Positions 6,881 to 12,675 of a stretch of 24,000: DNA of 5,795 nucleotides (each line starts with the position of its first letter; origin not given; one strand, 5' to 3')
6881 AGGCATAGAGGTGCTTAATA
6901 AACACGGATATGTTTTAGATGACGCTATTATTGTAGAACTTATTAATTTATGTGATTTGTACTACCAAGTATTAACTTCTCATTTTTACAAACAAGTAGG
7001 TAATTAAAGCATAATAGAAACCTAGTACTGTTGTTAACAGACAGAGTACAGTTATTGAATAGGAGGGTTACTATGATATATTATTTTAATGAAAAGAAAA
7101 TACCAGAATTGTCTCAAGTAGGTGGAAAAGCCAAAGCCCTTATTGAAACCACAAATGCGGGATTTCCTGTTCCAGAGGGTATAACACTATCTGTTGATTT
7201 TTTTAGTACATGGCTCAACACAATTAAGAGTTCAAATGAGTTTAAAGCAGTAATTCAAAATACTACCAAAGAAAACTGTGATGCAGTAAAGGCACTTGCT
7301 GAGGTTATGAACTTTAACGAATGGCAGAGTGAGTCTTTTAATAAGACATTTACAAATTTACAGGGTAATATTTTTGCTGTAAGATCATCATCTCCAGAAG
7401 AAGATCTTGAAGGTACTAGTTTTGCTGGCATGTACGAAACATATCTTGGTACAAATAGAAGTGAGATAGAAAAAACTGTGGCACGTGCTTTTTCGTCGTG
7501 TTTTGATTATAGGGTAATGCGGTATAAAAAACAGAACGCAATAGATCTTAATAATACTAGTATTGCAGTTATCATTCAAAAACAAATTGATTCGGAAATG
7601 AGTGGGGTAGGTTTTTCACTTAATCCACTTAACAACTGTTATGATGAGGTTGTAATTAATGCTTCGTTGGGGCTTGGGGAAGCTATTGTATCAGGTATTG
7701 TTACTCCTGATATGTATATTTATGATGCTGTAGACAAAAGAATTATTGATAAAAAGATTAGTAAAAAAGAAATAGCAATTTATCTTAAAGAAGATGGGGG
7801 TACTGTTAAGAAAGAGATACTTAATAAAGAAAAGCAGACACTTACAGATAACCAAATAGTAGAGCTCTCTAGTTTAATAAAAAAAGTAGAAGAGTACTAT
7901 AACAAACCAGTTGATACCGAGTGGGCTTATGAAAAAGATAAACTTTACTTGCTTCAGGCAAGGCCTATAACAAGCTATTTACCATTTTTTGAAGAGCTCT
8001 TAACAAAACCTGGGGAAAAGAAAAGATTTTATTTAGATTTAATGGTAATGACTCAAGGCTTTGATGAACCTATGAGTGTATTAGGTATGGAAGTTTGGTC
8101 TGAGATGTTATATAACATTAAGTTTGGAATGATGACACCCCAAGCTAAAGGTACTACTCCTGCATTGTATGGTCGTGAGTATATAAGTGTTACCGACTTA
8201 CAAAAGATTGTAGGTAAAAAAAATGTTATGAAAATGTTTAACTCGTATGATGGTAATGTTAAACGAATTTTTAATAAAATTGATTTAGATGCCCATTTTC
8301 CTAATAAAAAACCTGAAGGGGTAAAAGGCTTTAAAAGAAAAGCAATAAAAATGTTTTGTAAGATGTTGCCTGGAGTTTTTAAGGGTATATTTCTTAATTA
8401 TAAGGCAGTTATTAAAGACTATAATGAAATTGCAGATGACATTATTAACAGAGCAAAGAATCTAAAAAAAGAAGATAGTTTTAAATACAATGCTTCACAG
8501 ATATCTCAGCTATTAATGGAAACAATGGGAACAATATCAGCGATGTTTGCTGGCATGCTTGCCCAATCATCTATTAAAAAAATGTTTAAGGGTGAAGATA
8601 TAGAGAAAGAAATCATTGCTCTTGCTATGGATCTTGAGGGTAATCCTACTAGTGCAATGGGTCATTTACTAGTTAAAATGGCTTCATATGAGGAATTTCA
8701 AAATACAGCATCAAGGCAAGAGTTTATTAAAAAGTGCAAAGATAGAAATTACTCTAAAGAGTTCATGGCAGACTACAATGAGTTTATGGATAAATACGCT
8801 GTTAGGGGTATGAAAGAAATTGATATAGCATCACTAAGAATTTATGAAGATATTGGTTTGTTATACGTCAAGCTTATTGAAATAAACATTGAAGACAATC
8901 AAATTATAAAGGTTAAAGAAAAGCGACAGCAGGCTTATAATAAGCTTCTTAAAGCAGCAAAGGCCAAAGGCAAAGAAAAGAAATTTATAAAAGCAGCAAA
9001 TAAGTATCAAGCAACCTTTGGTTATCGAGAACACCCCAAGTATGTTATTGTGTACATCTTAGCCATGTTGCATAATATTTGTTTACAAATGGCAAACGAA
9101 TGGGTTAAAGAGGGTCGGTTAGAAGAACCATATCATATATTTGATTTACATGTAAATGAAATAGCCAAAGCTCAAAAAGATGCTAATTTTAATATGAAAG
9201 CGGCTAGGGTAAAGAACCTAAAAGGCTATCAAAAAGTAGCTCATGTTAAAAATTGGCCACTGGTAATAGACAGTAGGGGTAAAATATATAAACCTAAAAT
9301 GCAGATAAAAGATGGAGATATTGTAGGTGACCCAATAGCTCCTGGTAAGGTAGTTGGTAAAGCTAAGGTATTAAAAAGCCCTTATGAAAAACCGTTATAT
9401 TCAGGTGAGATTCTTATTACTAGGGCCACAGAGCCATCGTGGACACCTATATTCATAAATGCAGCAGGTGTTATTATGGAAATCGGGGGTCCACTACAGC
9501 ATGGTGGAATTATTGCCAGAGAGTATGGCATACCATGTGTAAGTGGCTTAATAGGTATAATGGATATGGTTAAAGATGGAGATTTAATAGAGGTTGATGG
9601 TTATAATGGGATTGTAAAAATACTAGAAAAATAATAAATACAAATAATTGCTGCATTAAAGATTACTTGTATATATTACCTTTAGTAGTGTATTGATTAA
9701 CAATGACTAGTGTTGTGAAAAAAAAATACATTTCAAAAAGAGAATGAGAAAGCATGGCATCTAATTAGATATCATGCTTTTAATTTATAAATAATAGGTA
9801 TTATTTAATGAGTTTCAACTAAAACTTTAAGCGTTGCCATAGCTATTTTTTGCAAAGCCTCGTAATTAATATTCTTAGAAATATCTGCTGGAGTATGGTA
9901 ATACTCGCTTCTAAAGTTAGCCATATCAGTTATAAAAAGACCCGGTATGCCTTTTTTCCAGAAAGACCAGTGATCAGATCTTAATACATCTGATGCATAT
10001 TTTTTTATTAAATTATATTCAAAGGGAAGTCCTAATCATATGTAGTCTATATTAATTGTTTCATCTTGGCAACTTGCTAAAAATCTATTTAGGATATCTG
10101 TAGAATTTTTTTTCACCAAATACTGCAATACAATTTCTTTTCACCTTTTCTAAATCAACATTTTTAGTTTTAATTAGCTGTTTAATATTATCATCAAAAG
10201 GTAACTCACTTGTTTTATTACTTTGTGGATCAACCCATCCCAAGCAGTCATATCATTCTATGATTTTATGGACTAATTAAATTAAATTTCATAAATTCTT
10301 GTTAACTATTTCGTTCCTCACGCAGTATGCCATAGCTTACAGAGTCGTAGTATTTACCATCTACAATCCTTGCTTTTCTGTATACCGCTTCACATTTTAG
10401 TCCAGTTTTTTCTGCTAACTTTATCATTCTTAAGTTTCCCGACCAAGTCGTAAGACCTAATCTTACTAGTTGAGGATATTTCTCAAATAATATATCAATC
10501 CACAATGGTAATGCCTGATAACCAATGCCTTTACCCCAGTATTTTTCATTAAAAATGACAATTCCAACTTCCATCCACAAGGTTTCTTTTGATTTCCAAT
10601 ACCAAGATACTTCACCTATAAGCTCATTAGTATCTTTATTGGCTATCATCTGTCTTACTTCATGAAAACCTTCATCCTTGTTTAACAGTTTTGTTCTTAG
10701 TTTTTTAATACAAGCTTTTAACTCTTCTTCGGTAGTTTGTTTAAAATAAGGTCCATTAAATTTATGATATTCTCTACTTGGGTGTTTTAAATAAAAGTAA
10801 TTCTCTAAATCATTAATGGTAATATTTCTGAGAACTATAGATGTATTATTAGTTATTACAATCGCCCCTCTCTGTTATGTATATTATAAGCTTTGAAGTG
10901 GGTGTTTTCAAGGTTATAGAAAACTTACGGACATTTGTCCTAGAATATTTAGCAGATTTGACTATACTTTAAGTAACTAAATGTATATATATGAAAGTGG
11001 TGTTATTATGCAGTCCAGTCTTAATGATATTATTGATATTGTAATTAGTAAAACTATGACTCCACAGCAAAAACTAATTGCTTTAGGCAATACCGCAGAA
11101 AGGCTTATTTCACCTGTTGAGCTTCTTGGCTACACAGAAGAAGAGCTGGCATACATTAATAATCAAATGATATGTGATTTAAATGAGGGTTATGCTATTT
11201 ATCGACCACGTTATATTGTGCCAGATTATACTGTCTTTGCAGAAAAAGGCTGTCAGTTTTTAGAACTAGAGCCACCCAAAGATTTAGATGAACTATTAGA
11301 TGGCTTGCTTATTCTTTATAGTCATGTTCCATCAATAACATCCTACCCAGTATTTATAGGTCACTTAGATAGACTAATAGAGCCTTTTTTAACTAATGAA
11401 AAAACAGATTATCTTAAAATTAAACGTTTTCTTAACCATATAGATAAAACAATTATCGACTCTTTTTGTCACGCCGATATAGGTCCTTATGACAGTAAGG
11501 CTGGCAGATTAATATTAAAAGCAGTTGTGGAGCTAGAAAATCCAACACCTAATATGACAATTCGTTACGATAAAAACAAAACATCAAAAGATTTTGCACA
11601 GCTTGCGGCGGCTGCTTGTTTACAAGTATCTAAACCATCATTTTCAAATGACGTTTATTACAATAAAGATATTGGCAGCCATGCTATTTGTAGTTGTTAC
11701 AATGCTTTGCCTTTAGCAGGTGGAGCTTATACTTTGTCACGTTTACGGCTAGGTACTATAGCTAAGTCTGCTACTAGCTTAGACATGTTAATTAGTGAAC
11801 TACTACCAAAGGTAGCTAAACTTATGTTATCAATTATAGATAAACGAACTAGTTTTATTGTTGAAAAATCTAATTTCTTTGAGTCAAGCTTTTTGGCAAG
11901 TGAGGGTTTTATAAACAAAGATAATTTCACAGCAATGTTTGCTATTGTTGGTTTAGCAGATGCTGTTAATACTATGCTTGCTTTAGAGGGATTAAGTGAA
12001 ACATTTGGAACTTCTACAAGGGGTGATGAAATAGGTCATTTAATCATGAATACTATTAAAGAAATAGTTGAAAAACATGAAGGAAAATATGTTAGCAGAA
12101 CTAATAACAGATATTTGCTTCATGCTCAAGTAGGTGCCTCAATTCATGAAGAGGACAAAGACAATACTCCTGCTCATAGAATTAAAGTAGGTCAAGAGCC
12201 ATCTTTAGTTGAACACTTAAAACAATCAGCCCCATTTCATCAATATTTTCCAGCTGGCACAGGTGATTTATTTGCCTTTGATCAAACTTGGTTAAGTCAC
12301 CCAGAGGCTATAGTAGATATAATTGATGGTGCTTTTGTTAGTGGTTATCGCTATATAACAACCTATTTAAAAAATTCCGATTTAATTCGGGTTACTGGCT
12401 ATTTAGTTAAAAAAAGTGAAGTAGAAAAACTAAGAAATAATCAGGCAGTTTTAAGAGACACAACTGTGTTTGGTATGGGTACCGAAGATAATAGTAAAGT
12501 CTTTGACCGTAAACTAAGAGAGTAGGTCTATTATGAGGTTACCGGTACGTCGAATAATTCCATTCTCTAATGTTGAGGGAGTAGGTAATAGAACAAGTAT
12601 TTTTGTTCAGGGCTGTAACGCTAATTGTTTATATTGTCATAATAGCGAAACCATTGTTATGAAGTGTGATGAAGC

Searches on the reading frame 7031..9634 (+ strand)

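Call 46: search_protein_families(library=pfam, proteins=[window:7031-9634:+], max_evalue=0.01)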
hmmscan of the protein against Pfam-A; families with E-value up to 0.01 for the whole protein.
window:7031-9634:+ (867 aa): 3 families
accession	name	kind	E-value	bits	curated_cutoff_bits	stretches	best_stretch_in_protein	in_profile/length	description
PF01326.24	PPDK_N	-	4.3e-66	223.9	27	1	29-315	3-311/328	Pyruvate phosphate dikinase, AMP/ATP-binding domain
PF00391.29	PEP-utilizers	-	6.1e-20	71.1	23.1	1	791-860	3-72/72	PEP-utilising enzyme, mobile domain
PF20234.3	DUF6591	-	0.0059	16.8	27.1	0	549-591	152-192/228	Family of unknown function (DUF6591)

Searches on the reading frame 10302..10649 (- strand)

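Call 46: search_protein_families(library=pfam, proteins=[window:10302-10649:-], max_evalue=0.01)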
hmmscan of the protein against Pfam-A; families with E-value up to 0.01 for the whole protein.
window:10302-10649:- (115 aa): 2 families
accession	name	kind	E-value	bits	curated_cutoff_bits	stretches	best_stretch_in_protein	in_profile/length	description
PF13302.13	Acetyltransf_3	-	1.2e-12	49.1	25.4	1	2-85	58-138/138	Acetyltransferase (GNAT) domain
PF00583.31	Acetyltransf_1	-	8.9e-06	26.4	20.7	1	5-83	39-115/116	Acetyltransferase (GNAT) family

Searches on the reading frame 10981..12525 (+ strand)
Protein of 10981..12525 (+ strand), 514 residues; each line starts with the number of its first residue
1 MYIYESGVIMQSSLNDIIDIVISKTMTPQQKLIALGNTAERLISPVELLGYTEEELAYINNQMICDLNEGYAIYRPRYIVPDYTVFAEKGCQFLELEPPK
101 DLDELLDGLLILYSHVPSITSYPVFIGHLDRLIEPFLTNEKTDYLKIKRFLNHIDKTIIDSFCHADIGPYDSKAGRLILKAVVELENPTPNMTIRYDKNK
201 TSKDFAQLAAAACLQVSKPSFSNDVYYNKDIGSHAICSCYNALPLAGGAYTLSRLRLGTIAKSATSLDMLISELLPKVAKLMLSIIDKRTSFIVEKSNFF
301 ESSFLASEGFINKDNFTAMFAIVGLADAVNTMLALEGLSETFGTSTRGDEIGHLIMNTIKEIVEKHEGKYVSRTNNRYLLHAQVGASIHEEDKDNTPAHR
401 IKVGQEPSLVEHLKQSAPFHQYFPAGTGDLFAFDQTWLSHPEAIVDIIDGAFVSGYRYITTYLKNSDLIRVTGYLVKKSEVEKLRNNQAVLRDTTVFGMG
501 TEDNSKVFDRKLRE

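Call 4: search_protein_families(library=pfam, proteins=[window:10981-12525:+])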
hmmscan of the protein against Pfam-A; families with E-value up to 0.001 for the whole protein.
window:10981-12525:+ (514 aa): 1 family
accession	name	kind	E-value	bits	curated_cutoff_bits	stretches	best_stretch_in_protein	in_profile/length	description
PF11230.13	YjjI-like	-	1.7e-208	693.3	23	1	26-513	1-485/485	Glycyl radical enzyme YjjI-like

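Call 48: find_homologous_proteins(query=window:10981-12522:+, max_evalue=1e-50)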
Query window:10981-12522:+ (514 aa): 2536 proteins with E <= 1e-50 among 8000 candidates; the best 120 are listed.
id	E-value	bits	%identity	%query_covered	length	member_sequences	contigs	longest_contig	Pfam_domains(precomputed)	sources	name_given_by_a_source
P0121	0.0e+0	1136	100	98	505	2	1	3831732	PF11230.14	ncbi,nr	ncbi:YjjI family glycine radical enzyme [Clostridium sp. 'deep sea']|nr:YjjI family glycine radical 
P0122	3.7e-283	958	82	98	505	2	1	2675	PF11230.14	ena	-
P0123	4.1e-283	957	80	98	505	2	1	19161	PF11230.14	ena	-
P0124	1.2e-280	949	79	98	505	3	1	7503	PF11230.14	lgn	-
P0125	5.6e-280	947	79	98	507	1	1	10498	PF11230.14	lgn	-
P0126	3.3e-279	944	80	98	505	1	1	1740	PF11230.14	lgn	-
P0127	2.8e-278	941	78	99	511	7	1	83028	PF11230.14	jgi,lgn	jgi:YjjI family glycine radical enzyme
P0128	7.6e-278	940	79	98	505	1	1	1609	PF11230.14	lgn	-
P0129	4.7e-277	937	80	98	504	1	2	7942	PF11230.14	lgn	-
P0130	8.9e-277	936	80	98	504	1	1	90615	PF11230.14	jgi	jgi:YjjI family glycine radical enzyme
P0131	1.4e-275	933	79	98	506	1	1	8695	PF11230.14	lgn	-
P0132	1.3e-274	929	78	98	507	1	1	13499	PF11230.14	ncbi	ncbi:MAG: YjjI family glycine radical enzyme [Acidaminobacteraceae bacterium]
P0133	1.9e-274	929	78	98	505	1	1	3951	PF11230.14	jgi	jgi:YjjI family glycine radical enzyme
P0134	1.8e-273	926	79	98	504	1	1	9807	PF11230.14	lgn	-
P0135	3.1e-270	915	77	98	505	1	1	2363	PF11230.14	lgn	-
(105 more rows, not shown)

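Call 54: find_encoding_contigs(protein=P0121, flank=10000, max_places=2)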
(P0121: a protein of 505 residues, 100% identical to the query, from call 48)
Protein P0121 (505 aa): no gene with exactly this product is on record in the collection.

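Call 68: list_cluster_members(proteins=[P0121, P0005, P0001])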
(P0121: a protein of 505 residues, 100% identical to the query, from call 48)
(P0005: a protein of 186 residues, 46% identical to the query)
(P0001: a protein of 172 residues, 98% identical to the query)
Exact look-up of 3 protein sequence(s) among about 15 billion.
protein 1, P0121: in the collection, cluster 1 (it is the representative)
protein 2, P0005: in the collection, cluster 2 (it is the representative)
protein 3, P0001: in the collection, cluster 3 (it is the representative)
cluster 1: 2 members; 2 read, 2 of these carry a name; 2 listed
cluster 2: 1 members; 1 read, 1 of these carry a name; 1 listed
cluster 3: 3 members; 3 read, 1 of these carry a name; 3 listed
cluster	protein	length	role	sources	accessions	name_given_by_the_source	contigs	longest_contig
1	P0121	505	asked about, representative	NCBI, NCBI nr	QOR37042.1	YjjI family glycine radical enzyme [Clostridium sp. 'deep sea']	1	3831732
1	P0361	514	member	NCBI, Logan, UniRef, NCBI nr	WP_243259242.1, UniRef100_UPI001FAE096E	YjjI family glycine radical enzyme [Clostridium sp. 'deep sea'] | YjjI family glycine radical enzyme n=1 Tax=Clostridium sp. 'deep sea' TaxID=2779445 ...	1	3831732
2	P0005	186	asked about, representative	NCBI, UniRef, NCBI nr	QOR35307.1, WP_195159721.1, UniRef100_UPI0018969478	transposase [Clostridium sp. 'deep sea'] | transposase n=1 Tax=Clostridium sp. 'deep sea' TaxID=2779445 RepID=UPI0018969478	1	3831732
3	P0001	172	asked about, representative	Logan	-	-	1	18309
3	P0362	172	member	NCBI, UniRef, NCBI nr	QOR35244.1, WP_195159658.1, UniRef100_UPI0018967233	transposase [Clostridium sp. 'deep sea'] | transposase n=1 Tax=Clostridium sp. 'deep sea' TaxID=2779445 RepID=UPI0018967233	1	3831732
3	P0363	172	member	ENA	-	-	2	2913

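Call 71: find_encoding_contigs(protein=P0363, flank=3000, max_places=3)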
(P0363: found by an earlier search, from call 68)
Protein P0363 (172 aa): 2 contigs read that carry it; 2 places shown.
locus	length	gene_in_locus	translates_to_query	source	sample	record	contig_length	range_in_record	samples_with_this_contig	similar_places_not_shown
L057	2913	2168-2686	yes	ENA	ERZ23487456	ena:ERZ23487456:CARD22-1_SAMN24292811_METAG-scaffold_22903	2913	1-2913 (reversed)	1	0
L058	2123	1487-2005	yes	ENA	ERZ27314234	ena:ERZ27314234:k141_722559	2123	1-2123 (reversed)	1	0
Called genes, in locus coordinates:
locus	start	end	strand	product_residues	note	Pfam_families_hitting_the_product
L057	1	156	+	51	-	?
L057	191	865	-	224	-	PF00027:cNMP_binding, PF13545:HTH_Crp_2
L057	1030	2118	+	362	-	-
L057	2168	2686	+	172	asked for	-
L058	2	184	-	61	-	?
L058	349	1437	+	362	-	-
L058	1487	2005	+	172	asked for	-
